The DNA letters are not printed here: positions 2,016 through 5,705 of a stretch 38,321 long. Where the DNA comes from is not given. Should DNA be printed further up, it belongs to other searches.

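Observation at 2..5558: Two diverged paralogous secreted vWA proteins end in the identical tail PKIILR, also conserved at the DNA level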

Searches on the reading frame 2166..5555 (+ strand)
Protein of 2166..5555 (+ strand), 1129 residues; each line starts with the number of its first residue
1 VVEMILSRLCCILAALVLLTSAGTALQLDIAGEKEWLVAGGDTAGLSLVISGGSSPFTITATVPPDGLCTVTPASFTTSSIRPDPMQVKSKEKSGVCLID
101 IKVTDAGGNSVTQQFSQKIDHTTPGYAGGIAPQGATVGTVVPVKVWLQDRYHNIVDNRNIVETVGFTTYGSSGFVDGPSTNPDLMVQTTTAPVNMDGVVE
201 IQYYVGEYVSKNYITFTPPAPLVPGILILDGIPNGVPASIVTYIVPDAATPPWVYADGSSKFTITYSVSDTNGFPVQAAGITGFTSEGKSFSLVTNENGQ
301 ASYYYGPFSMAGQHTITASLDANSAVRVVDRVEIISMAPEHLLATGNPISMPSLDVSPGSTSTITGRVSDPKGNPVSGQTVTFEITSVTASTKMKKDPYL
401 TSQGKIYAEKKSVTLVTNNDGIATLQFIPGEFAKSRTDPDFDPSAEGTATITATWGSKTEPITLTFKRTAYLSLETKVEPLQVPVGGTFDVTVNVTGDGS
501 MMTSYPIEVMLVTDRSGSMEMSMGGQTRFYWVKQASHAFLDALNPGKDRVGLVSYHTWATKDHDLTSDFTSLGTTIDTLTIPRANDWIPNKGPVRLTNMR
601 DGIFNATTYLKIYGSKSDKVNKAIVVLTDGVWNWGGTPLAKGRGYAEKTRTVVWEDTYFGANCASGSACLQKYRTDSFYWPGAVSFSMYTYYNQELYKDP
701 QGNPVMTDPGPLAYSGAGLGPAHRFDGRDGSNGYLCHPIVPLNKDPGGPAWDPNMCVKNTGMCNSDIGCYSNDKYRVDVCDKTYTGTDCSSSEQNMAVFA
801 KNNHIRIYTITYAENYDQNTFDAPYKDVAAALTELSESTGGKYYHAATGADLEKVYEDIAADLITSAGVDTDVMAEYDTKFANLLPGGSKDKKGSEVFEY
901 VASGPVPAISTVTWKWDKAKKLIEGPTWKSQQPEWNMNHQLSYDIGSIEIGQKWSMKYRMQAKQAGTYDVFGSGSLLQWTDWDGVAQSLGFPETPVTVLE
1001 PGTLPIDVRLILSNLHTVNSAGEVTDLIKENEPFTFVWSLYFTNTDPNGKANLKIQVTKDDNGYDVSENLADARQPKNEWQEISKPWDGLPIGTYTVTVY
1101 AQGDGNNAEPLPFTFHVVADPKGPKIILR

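Call 5: search_protein_families(library=pfam, proteins=[window:2166-5555:+], max_evalue=0.01)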
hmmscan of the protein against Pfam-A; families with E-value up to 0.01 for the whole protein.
window:2166-5555:+ (1129 aa): 7 families
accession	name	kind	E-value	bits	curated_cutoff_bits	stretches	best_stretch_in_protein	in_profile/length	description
PF02369.22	Big_1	-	9.6e-13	48.5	34.9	2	250-324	7-84/93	Bacterial Ig-like domain (group 1)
PF13519.12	VWA_2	-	1.6e-09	38.8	27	1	509-630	1-106/107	von Willebrand factor type A domain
PF09134.16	Invasin_D3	-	6.4e-08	33.5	33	1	249-323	9-85/98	Invasin, domain 3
PF00092.34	VWA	-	2.4e-06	28.3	23.8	1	509-633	2-116/174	von Willebrand factor type A domain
PF13620.12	CarboxypepD_reg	-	0.0001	23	32.3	0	363-391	1-31/82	Carboxypeptidase regulatory-like domain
PF18981.6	InlK_D3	-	0.00072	20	25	0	1093-1116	50-74/75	Internalin K domain (D3/D4)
PF17789.7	MG4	-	0.0054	17.4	24.7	0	363-426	17-59/95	Macroglobulin domain MG4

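Call 8: find_homologous_proteins(query=window:2166-5555:+, region=480-1129)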
Query window:2166-5555:+, residues 480-1129 (650 aa): 26 proteins with E <= 0.001 among 8000 candidates.
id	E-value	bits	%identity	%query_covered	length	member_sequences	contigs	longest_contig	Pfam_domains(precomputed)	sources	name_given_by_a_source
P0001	0.0e+0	1535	100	100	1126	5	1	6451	PF02369.23,PF00092.35,PF13519.13,PF09134.17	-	-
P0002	6.2e-296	1001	70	100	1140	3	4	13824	PF02369.23,PF13519.13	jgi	jgi:hypothetical protein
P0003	1.2e-293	994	69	100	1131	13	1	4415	PF02369.23,PF00092.35,PF13519.13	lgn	-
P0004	7.5e-281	952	67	99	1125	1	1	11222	PF02369.23,PF00092.35,PF13519.13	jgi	-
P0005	5.5e-273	926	64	100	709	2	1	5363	PF00092.35,PF13519.13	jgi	jgi:hypothetical protein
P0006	6.1e-265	899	63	100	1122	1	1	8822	PF02369.23,PF00092.35,PF13519.13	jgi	jgi:hypothetical protein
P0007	1.7e-213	729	54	100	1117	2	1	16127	PF02369.23,PF00092.35,PF13519.13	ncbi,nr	ncbi:MAG: VWA domain-containing protein [Methanomicrobiales archaeon]|nr:VWA domain-containing prote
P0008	8.3e-212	723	54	100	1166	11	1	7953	PF02369.23,PF00092.35,PF13519.13,PF13620.13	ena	-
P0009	1.8e-202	693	51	100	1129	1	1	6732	PF02369.23,PF00092.35,PF13519.13,PF09134.17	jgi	jgi:von Willebrand factor type A domain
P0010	2.7e-80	289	34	98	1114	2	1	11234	PF02369.23,PF00092.35,PF13519.13,PF09134.17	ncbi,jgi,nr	ncbi:MAG: VWA domain-containing protein [Methanomicrobiales archaeon]|nr:VWA domain-containing prote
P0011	3.8e-77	278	34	97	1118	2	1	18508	PF02369.23,PF00092.35,PF13519.13,PF09134.17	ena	-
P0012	1.8e-50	190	37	33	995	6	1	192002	PF02369.23,PF00092.35,PF13519.13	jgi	jgi:hypothetical protein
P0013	1.1e-43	168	30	43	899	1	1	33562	PF02369.23,PF00092.35,PF13519.13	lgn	-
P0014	7.5e-43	165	32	33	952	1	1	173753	PF17789.8,PF02369.23,PF00092.35,PF13519.13,PF18565.8,PF09134.17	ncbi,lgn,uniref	ncbi:Ig-like domain-containing protein [Methanoculleus sp.]|uniref:Ig-like domain-containing protein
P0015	1.2e-41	161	32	32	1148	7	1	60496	PF02369.23,PF00092.35,PF13519.13,PF09134.17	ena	-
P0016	7.9e-39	152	29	48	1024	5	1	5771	PF02369.23,PF00092.35,PF13519.13,PF09134.17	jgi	-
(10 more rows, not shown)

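Call 29: search_solved_structures(query=A1, max_evalue=0.01)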
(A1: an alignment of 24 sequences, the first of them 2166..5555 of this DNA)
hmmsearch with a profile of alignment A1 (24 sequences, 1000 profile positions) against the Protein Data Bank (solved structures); distinct sequences matched with E-value up to 0.01: 64 (the best 60 are shown).
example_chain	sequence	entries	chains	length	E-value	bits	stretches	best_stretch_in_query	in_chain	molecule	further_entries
4rck_A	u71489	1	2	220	1.3e-23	86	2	507-624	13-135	Hypothetical membrane spanning protein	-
6tnj_A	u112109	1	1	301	1.7e-18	69.1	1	505-750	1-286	Minor fimbrium subunit Mfa5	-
6to1_A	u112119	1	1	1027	8.5e-17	63.5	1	511-751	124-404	Minor fimbrium subunit Mfa5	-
4jdu_A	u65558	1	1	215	6.9e-14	53.8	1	507-634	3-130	Aerotolerance-related membrane protein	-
4cn8_A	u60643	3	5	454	1.2e-13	53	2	514-630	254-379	PROXIMAL THREAD MATRIX PROTEIN 1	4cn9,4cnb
3ibs_A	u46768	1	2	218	1.2e-13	53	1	507-630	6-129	conserved hypothetical protein BatB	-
9han_A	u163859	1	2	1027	8e-08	33.8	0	507-623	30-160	Collagen type VI alpha 1 chain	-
9c4f_I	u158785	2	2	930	1.4e-07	32.9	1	508-623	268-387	Inter-alpha-trypsin inhibitor heavy chain H4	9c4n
6pyo_A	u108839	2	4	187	1.5e-07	32.9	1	515-625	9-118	cDNA FLJ56608, highly similar to Homo sapiens chloride channel, calcium activated, family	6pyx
9no5_A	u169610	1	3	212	3.5e-07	31.6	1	514-603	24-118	Putative secreted protein, hemolysin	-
9han_B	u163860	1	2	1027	4.2e-07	31.4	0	512-623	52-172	Collagen type VI alpha 2 chain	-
8fz4_A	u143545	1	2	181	9.4e-07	30.2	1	514-624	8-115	Anthrax toxin receptor 2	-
1sht_X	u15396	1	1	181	1e-06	30.1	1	514-624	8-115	Anthrax toxin receptor 2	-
1tzn_a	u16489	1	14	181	1e-06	30.1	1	514-624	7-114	Anthrax toxin receptor 2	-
1shu_X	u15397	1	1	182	1e-06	30.1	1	514-624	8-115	Anthrax toxin receptor 2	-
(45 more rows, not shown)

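Call 36: search_protein_representatives(alignment_id=A1)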
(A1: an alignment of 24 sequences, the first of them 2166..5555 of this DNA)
Query: 24 sequences, 1000 profile positions. Proteins with E-value up to 0.001 (for the whole library): 56680; up to 1e-10: 15004; up to 1e-30: 1017. The best 150 are listed.
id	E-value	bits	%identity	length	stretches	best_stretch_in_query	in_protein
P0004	0.0e+00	1323.9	-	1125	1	1-1000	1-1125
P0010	0.0e+00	1152.4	-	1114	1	1-1000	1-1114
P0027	0.0e+00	1115.0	-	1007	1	1-1000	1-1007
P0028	0.0e+00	1087.4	-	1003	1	1-990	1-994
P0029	0.0e+00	1064.0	-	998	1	1-979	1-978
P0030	0.0e+00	1053.7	-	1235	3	25-999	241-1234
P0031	0.0e+00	1050.5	-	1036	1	1-979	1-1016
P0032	0.0e+00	1049.6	-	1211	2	21-1000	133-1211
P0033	0.0e+00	1047.8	-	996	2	5-638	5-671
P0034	0.0e+00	1033.0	-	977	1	7-1000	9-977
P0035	0.0e+00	1029.2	-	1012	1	4-1000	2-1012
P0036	0.0e+00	1027.6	-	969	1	6-1000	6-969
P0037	0.0e+00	1015.1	-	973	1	6-1000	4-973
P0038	5.8e-298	1007.5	-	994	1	6-999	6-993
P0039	5.4e-297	1004.3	-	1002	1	3-989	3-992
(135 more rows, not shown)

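Call 40: search_protein_families(library=ncbifam, proteins=[window:2166-5555:+, P0016, P0014], max_evalue=0.1)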
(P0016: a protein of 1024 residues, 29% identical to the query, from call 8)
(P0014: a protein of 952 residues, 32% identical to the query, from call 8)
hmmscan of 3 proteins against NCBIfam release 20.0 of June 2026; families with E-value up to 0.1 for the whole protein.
window:2166-5555:+ (1129 aa): 3 families
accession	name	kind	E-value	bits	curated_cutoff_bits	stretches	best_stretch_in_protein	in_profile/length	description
TIGR03436.1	acidobact_VWFA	subfamily_domain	3.8e-11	43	81.25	2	499-640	59-191/324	VWA domain-containing protein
NF047508.1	VWA_BatA_Lepto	exception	2.8e-09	36.4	380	2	506-635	88-205/315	VWA domain-containing protein BatA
NF010238.0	PRK13685.1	subfamily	1.5e-07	30.9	432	2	509-580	99-169/335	hypothetical protein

P0016 (1024 aa): 3 families
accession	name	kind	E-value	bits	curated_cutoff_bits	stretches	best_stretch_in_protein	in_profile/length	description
TIGR03788.1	marine_srt_targ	equivalog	2.4e-08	32.9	551.65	1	496-623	267-382/629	marine proteobacterial sortase target protein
TIGR03436.1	acidobact_VWFA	subfamily_domain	8.4e-06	25.5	81.25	1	499-607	65-174/324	VWA domain-containing protein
NF010238.0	PRK13685.1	subfamily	0.0015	17.7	432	1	503-571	99-168/335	hypothetical protein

P0014 (952 aa): 5 families
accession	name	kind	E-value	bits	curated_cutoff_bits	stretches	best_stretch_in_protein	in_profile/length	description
NF010238.0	PRK13685.1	subfamily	2.6e-14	53.1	432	1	499-707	99-295/335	hypothetical protein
TIGR02442.1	Cob-chelat-sub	hypoth_equivalog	1.8e-08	33.3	779.45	1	499-614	475-585/641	putative cobaltochelatase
TIGR03436.1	acidobact_VWFA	subfamily_domain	1.6e-05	24.5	81.25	1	496-707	66-279/324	VWA domain-containing protein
NF047508.1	VWA_BatA_Lepto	exception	5.8e-05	22.3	380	0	496-569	88-159/315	VWA domain-containing protein BatA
TIGR04134.1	lipo_with_rSAM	hypoth_equivalog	0.052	13.6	39.8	0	362-412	41-86/150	radical SAM-associated putative lipoprotein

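Call 41: predict_structure(alignment_id=A1)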
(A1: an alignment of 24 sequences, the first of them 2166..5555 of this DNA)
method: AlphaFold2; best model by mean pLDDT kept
length: 1129 residues; sequences in the alignment: 24
mean_pLDDT: 77.2   pTM: 0.54
mean pLDDT of the five models: 77.2, 76.3, 75.0, 74.1, 73.1
residues with pLDDT >= 90: 274; 70-90: 574; 50-70: 131; < 50: 150
segments of 3 or more residues with pLDDT < 50: 1-11, 13-23, 649-684, 713-778, 781-787, 886-888, 905-908, 1005-1008, 1124-1129
pLDDT, mean of each block of 10 residues (from residue 1): 38 44 68 89 89 87 86 90 91 90 89 92 87 77 90 86 87 76 75 89 77 86 84 79 73 83 88 77 90 85 89 91 87 86 82 81 87 81 94 91 90 87 91 79 82 92 83 82 83 81 78 90 85 95 85 89 84 86 63 77 93 80 90 77 57 41 43 42 55 75 82 43 36 39 38 41 41 42 50 90 94 65 70 92 91 92 72 83 51 79 56 84 83 86 83 88 83 81 68 80 54 86 86 90 66 82 71 72 88 87 69 86 48
secondary structure, 60 per line:
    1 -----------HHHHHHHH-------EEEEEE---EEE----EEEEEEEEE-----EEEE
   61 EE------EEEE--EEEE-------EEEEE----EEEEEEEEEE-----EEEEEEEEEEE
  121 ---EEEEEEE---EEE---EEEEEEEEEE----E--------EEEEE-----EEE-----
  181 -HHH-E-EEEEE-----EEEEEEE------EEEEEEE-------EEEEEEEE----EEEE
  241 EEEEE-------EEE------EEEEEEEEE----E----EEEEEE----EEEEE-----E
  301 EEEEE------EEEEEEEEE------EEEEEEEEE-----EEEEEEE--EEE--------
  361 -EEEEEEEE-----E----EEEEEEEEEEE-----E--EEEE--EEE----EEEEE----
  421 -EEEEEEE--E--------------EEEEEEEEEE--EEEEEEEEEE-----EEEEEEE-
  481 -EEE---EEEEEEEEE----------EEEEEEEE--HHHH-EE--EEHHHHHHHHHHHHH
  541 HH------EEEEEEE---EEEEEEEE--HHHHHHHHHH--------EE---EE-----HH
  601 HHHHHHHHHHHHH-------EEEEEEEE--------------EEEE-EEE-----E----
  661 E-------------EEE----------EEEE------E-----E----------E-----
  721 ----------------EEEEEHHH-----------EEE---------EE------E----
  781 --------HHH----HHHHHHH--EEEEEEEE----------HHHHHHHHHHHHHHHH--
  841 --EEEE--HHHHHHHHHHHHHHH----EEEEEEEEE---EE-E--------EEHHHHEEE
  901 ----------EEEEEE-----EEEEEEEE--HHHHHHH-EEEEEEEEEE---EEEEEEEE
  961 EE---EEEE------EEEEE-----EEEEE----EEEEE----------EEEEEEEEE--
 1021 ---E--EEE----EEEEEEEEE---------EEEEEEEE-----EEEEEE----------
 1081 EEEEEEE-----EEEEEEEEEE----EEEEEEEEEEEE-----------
elements in order (helices of 4 or more, strands of 3 or more residues): H12-19 E27-32 E36-38 E43-51 E57-62 E69-72 E75-78 E86-90 E95-104 E110-120 E124-130 E134-136 E140-149 E163-167 E173-175 E188-192 E198-204 E211-217 E225-232 E237-245 E253-255 E262-270 E280-285 E290-294 E300-305 E312-320 E327-335 E341-347 E350-352 E362-369 E380-390 E399-402 E405-407 E412-416 E422-428 E446-455 E458-467 E473-479 E482-484 E488-496 E507-514 H517-520 H528-542 E549-555 E559-566 H569-578 H599-613 E621-628 E643-646 E648-650 E675-677 E688-691 E737-741 E756-758 H796-802 E805-812 H823-838 E843-846 H849-863 E868-876 H894-897 E898-900 E911-916 E922-929 H932-938 E940-949 E953-962 E966-969 E976-980 E986-990 E995-999 E1010-1018 E1027-1029 E1034-1042 E1052-1059 E1065-1070 E1081-1087 E1093-1102 E1107-1118

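Call 45: fold_search(model_id=the predicted structure, library=pdb)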
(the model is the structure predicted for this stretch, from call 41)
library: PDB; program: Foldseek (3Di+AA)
matches with E <= 10: 1912; with E <= 0.001: 524
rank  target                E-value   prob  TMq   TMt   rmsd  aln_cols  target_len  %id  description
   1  4rtd                  1.9e-16  1.00  0.09  0.09  49.5      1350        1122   10  Escherichia coli alpha-2-macroglobulin activated by porcine elastase (released 2015-07-15)
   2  5i5k_B                3.7e-16  1.00  0.13  0.10  55.2      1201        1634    9  Structure of complement C5 in complex with eculizumab (released 2016-03-16)
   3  3cu7_B                5.4e-16  1.00  0.13  0.11  55.6      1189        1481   10  Human Complement Component 5 (released 2008-06-10)
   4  9u62_E                1.1e-15  1.00  0.12  0.10  56.9      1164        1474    8  AP pathways C3 convertase C3bBbP and C3 complex (released 2026-01-14)
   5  3cu7_A                1.1e-15  1.00  0.14  0.10  55.9      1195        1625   10  Human Complement Component 5 (released 2008-06-10)
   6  9ijj_O                1.6e-15  1.00  0.13  0.12  70.0      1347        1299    9  In situ structure of the central apparatus in mouse sperm axoneme. (released 2025-06-04)
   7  3prx_A                2.6e-15  1.00  0.13  0.10  55.1      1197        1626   10  Structure of Complement C5 in Complex with CVF and SSL7 (released 2011-01-19)
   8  5a42                  4.6e-15  1.00  0.09  0.07  44.4      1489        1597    9  Cryo-EM single particle 3D reconstruction of the native conformation of E. coli alpha-2-macroglobulin (ECAM) (released 2015-07-29)
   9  3km9_A                5.7e-15  1.00  0.14  0.11  55.8      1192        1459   10  Structure of complement C5 in complex with the C-terminal beta-grasp domain of SSL7 (released 2009-12-01)
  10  8ayh_C                9.6e-15  1.00  0.12  0.18  44.4       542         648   12  Structure of Complement C5 in Complex with small molecule inhibitor and CVF (released 2022-12-21)
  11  6to1                  1.3e-14  1.00  0.22  0.38  20.0       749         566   14  Crystal structure of three N-terminal domains of the type V pili tip protein Mfa5 from Porphyromonas gingivalis (released 2020-12-02)
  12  7som_D                1.3e-14  1.00  0.11  0.09  58.1      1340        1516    9  Ciliary C2 central pair apparatus isolated from Chlamydomonas reinhardtii (released 2022-04-13)
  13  9u61_E                1.7e-14  1.00  0.12  0.10  51.0      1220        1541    9  CP/MBL pathways C3 convertase C4b2a and C3 complex (released 2026-01-14)
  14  3kls_B                1.9e-14  1.00  0.14  0.12  55.6      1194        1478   10  Structure of complement C5 in complex with SSL7 (released 2009-11-24)
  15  9fx2                  3.2e-14  1.00  0.12  0.11  52.8      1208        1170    8  Structure of methylamine activated CD109 (released 2025-03-19)
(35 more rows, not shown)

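Call 62: predict_structure(alignment_id=A3)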
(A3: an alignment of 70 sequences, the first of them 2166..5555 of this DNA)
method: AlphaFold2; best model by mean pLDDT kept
length: 1129 residues; sequences in the alignment: 70
mean_pLDDT: 83.6   pTM: 0.55
mean pLDDT of the five models: 83.6, 83.5, 83.3, 82.0, 81.9
residues with pLDDT >= 90: 558; 70-90: 376; 50-70: 130; < 50: 65
segments of 3 or more residues with pLDDT < 50: 1-6, 18-23, 722-732, 737-741, 744-771
pLDDT, mean of each block of 10 residues (from residue 1): 45 52 72 94 94 91 93 94 95 95 93 96 90 81 93 90 92 83 84 93 86 92 91 82 82 82 92 84 92 90 88 92 91 85 93 89 94 84 98 96 96 91 96 87 90 96 88 90 87 87 77 93 92 96 90 93 96 96 79 84 96 88 93 86 83 54 52 61 68 91 93 70 46 49 45 44 43 68 83 96 96 71 79 93 93 91 74 88 66 88 65 88 86 91 87 93 90 90 80 89 60 88 89 88 69 90 85 73 75 92 77 91 60
secondary structure, 60 per line:
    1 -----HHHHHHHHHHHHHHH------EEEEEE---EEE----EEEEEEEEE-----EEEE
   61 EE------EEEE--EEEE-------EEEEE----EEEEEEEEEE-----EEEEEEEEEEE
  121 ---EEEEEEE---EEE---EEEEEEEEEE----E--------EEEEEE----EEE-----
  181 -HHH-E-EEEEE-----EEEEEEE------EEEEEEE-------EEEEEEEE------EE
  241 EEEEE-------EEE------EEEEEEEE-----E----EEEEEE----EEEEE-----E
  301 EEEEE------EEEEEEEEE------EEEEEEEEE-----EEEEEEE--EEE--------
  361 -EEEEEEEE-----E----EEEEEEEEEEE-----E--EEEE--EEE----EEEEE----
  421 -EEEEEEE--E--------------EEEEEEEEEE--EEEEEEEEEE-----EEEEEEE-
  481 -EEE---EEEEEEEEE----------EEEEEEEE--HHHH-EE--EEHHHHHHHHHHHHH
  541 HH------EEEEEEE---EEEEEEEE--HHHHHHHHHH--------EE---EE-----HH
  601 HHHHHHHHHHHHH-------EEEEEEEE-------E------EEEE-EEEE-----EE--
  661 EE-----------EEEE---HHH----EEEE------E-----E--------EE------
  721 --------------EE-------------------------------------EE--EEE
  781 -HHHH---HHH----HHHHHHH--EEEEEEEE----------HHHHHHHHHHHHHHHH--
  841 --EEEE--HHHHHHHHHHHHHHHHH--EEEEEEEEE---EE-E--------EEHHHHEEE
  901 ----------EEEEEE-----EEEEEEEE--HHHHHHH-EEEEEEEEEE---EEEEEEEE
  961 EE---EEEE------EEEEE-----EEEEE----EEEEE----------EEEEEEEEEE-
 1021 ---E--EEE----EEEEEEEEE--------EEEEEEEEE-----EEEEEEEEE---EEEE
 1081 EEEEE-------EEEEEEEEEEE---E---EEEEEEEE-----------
elements in order (helices of 4 or more, strands of 3 or more residues): H6-20 E27-32 E36-38 E43-51 E57-62 E69-72 E75-78 E86-90 E95-104 E110-120 E124-130 E134-136 E140-149 E163-168 E173-175 E188-192 E198-204 E211-217 E225-232 E239-245 E253-255 E262-269 E280-285 E290-294 E300-305 E312-320 E327-335 E341-347 E350-352 E362-369 E380-390 E399-402 E405-407 E412-416 E422-428 E446-455 E458-467 E473-479 E482-484 E488-496 E507-514 H517-520 H528-542 E549-555 E559-566 H569-578 H599-613 E621-628 E643-646 E648-651 E674-677 E688-691 E778-780 H782-785 H796-802 E805-812 H823-838 E843-846 H849-865 E868-876 H894-897 E898-900 E911-916 E922-929 H932-938 E940-949 E953-962 E966-969 E976-980 E986-990 E995-999 E1010-1019 E1027-1029 E1034-1042 E1051-1059 E1065-1073 E1077-1085 E1093-1103 E1111-1118
